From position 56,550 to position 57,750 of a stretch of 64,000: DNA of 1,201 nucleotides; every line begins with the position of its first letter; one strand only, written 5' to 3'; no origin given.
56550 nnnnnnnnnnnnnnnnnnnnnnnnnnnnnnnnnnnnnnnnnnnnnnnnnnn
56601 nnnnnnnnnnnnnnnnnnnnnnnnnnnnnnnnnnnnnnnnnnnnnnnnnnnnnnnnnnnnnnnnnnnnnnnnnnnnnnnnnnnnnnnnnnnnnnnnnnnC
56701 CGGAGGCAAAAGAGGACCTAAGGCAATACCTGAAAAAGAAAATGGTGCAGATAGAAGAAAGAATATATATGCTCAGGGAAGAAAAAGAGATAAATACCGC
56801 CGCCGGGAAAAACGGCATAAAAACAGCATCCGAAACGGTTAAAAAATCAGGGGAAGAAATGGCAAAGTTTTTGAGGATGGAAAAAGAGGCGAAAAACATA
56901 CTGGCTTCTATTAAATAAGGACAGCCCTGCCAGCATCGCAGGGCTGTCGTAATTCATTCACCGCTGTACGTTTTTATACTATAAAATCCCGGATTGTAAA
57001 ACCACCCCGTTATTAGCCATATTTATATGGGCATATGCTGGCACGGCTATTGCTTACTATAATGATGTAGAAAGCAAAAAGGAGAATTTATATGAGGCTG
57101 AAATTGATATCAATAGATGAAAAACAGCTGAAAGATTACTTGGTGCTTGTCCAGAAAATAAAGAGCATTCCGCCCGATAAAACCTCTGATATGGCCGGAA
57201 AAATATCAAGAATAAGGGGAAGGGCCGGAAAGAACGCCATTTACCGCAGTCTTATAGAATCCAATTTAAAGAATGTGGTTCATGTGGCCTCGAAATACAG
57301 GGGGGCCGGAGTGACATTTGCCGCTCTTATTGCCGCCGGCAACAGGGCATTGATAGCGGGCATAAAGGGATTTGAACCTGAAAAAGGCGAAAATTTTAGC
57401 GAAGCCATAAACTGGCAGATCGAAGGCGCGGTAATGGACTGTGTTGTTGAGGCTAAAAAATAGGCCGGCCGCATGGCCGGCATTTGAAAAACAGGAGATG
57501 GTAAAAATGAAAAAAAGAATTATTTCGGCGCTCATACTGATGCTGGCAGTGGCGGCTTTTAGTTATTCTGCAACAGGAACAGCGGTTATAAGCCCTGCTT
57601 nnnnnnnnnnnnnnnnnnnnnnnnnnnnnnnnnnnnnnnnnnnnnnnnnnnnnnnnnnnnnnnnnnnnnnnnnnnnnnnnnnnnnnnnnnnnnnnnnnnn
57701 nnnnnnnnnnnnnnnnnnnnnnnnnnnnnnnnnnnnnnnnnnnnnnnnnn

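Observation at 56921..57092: Single consensus sigma-54 promoter placed directly downstream of its probable activator operon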

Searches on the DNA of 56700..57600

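Call 58: search_rna_families(source=window, start=56700, end=57600, threshold=evalue, max_evalue=1)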
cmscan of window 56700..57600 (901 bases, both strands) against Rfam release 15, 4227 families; matches with E-value up to 1: 3.
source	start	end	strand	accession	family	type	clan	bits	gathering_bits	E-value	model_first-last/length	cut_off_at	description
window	57457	57522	-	RF01401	rseX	Gene; sRNA;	-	25.9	50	0.84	1-94/94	no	rseX Hfq binding RNA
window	57013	57092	+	RF01054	preQ1-II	Cis-reg; riboswitch;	-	21.4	47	0.76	1-99/99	no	PreQ1-II (pre queuosine) riboswitch aptamer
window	57445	57545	+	RF01420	snoR113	Gene; snRNA; snoRNA; CD-box;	-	20.2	47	0.15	1-103/103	no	Small nucleolar RNA snoR113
